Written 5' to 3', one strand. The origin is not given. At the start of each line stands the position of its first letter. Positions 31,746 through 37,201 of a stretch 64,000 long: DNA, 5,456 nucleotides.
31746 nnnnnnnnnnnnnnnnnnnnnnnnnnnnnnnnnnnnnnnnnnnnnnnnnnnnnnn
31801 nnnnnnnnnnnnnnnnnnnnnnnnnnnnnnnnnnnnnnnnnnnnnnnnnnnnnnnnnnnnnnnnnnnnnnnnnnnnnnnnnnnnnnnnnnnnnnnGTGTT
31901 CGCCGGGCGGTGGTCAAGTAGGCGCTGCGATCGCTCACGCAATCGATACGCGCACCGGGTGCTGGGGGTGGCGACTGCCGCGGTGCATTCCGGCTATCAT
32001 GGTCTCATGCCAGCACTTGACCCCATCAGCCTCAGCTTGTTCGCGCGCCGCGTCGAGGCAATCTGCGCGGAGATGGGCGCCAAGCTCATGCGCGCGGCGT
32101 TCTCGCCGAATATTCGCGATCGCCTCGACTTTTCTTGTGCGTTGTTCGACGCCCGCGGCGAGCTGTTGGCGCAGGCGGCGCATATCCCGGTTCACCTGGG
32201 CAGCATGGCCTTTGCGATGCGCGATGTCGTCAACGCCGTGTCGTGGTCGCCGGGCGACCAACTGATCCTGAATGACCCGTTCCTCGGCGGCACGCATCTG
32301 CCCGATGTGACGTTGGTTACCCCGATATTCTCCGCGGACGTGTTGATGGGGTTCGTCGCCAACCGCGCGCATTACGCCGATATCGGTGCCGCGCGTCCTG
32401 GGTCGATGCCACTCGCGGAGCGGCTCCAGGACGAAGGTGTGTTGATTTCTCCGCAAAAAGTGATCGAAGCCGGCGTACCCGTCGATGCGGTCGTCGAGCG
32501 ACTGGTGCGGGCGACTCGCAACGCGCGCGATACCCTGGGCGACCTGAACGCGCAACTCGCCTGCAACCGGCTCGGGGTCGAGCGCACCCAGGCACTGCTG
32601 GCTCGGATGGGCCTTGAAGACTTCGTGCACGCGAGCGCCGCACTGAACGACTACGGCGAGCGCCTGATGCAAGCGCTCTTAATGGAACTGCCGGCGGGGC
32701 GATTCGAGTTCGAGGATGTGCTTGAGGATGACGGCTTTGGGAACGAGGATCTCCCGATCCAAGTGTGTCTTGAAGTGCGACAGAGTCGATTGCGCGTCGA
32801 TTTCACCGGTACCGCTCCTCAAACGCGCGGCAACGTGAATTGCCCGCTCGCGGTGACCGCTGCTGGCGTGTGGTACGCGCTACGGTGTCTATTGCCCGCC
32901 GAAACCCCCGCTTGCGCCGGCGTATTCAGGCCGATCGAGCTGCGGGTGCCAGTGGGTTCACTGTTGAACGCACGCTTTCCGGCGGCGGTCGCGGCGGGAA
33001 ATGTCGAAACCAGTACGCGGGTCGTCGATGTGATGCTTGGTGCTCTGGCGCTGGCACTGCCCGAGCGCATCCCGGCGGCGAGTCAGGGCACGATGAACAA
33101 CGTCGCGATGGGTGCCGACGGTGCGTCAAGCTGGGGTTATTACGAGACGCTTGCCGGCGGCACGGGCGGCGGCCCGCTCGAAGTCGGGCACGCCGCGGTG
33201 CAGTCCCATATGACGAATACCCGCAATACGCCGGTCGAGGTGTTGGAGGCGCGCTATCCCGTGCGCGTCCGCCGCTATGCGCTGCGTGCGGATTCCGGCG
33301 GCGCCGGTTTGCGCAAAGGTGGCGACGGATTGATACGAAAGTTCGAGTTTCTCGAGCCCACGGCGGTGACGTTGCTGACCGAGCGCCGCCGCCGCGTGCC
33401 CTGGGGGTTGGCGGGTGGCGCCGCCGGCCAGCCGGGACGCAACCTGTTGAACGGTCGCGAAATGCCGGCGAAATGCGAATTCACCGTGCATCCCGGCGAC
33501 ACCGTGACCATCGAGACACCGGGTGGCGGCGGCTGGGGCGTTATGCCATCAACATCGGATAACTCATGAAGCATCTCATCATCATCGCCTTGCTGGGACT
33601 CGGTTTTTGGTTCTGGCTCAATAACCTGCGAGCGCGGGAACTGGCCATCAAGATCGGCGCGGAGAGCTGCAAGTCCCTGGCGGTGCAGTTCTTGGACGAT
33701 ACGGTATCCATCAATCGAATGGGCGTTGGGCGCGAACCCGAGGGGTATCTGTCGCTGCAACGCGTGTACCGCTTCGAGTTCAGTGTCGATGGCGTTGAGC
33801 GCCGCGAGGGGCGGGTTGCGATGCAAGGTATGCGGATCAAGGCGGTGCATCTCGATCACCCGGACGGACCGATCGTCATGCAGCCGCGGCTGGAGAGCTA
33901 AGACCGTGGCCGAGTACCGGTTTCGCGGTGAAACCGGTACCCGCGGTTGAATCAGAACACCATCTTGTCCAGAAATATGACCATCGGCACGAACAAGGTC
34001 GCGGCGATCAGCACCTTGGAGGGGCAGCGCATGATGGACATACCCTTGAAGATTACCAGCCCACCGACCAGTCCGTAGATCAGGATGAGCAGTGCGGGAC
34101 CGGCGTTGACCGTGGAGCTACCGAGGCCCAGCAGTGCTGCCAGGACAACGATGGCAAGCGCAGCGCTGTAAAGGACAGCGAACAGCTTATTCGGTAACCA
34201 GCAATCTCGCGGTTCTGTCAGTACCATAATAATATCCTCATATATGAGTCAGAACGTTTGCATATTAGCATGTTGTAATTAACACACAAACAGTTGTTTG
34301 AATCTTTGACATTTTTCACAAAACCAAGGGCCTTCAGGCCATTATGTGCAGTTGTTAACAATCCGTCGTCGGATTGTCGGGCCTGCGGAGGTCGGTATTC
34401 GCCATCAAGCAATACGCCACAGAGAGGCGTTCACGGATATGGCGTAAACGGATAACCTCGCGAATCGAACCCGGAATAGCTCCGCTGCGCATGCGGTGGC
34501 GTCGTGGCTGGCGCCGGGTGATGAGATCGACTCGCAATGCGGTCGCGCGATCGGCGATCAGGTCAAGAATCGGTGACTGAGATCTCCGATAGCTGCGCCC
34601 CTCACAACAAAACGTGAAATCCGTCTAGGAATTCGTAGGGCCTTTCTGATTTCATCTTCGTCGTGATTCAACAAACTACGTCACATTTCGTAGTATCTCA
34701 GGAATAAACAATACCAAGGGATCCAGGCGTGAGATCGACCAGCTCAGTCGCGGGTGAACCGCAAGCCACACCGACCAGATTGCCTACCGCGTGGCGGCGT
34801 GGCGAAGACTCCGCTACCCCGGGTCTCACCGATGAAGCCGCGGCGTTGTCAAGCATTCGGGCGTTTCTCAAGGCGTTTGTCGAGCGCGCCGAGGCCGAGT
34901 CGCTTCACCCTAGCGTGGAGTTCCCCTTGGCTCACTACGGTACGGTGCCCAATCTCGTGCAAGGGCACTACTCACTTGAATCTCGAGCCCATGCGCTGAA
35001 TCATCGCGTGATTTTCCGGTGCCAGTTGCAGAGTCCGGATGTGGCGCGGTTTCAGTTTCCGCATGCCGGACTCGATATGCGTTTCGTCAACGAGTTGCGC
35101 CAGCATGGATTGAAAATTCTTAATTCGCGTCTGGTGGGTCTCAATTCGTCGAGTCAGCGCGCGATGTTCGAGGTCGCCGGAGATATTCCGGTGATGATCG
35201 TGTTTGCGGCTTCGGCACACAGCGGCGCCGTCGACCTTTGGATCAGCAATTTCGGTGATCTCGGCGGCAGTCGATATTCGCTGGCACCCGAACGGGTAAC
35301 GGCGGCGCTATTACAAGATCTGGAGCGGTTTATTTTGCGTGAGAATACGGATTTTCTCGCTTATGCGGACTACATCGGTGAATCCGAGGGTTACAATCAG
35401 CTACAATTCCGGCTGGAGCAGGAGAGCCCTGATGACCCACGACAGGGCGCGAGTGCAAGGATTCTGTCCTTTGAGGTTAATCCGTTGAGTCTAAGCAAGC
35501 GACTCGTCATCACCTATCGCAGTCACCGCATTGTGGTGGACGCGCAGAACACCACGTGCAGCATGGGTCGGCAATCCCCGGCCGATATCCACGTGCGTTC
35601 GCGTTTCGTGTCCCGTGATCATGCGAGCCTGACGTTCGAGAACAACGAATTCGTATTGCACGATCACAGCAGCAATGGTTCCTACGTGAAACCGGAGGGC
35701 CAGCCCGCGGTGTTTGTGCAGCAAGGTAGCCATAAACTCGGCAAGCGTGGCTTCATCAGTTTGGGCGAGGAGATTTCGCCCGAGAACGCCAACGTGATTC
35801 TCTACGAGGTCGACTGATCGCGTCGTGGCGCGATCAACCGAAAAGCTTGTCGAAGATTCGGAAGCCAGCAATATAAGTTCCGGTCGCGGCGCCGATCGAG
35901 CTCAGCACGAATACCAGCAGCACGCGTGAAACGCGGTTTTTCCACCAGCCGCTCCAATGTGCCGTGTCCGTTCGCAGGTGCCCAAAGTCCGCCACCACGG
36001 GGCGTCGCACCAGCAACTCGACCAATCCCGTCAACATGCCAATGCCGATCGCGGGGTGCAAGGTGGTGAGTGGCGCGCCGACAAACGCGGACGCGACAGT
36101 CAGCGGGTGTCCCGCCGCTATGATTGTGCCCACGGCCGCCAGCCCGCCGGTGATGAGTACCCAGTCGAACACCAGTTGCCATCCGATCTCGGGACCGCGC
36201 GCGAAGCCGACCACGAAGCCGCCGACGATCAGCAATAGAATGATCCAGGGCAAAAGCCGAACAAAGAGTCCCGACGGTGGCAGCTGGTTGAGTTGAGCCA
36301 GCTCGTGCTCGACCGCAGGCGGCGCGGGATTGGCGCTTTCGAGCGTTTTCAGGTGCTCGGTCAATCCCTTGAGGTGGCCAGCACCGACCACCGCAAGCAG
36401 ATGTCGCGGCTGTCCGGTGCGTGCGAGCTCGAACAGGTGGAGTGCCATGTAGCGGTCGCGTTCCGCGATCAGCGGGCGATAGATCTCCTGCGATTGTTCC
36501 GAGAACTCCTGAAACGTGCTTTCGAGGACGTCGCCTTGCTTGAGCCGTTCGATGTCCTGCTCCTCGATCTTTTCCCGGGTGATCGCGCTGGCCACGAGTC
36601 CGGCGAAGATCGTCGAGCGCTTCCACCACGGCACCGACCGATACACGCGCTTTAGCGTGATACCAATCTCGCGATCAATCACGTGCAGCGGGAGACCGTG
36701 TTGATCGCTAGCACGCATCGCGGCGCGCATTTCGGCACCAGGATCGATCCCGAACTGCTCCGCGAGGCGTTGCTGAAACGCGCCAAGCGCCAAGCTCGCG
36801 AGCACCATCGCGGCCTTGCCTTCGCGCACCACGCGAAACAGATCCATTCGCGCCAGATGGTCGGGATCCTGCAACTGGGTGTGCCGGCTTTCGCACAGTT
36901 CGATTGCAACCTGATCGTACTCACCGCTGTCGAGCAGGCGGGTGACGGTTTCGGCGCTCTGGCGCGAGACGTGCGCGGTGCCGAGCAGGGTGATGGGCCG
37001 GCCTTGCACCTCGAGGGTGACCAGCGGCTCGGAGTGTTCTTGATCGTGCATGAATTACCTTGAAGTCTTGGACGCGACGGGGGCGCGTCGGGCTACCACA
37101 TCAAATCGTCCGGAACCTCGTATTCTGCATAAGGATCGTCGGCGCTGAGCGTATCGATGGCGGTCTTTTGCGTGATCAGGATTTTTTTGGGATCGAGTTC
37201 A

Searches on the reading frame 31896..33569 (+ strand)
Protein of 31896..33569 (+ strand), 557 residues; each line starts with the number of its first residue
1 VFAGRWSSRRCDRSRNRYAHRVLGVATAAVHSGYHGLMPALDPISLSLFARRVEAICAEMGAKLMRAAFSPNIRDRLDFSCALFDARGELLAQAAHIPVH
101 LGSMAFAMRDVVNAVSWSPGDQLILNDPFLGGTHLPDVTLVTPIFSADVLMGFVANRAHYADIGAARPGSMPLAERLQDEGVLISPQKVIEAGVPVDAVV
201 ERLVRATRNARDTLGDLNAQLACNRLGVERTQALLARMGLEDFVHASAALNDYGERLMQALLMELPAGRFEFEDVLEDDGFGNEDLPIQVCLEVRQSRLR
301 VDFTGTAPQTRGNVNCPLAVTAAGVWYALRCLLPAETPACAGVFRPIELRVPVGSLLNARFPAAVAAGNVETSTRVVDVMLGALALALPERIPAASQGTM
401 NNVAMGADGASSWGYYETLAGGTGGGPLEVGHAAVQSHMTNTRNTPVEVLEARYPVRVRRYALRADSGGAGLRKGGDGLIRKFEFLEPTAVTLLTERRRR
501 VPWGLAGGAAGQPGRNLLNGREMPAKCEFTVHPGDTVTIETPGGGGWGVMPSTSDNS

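Call 33: search_protein_families(library=pfam, proteins=[window:31896-33569:+], max_evalue=0.001)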
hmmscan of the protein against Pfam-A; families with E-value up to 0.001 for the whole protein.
window:31896-33569:+ (557 aa): 1 family
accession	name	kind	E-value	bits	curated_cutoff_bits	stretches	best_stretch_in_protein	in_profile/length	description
PF02538.19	Hydantoinase_B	-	1e-191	638.4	26.8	1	42-548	1-517/519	Hydantoinase B/oxoprolinase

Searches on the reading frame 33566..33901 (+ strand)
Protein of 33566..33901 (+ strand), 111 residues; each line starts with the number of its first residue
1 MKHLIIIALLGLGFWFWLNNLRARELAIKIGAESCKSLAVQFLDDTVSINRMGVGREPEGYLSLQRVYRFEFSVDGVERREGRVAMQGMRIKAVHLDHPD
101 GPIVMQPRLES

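Call 33: search_protein_families(library=pfam, proteins=[window:33566-33901:+], max_evalue=0.001)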
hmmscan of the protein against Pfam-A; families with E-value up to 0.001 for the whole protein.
window:33566-33901:+ (111 aa): 1 family
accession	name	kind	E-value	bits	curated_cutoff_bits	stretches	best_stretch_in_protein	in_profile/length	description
PF11743.13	DUF3301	-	9.4e-30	102.6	25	1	4-97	2-94/95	Protein of unknown function (DUF3301)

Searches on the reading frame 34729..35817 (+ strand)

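Call 33: search_protein_families(library=pfam, proteins=[window:34729-35817:+], max_evalue=0.001)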
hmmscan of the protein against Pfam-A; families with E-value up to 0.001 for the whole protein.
window:34729-35817:+ (362 aa): 2 families
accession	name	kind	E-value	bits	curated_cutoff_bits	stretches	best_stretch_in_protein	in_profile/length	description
PF00498.31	FHA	-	2.1e-10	41.3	20.7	1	278-321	2-47/67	FHA domain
PF16697.10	Yop-YscD_cpl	-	0.00096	19.8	33.2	0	273-324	15-67/94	Inner membrane component of T3SS, cytoplasmic domain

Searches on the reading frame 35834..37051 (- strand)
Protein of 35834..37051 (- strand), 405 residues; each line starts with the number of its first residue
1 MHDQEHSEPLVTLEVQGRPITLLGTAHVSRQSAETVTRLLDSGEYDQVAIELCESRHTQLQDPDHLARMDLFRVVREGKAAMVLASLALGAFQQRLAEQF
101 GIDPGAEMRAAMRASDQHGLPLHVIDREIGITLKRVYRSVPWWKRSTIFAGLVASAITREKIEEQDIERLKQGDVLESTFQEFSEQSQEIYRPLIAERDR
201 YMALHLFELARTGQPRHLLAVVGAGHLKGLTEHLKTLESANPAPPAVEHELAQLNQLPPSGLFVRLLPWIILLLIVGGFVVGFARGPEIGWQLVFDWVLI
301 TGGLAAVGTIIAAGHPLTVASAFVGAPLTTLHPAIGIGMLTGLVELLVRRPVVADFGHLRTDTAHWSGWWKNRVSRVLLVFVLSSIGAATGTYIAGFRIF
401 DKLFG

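Call 33: search_protein_families(library=pfam, proteins=[window:35834-37051:-], max_evalue=0.001)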
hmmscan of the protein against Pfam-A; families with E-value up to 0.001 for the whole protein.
window:35834-37051:- (405 aa): 1 family
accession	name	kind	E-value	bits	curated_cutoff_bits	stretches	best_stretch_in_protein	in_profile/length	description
PF01963.22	TraB_PrgY_gumN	-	7.5e-29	101.8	26.8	1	13-239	5-256/263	TraB/PrgY/gumN family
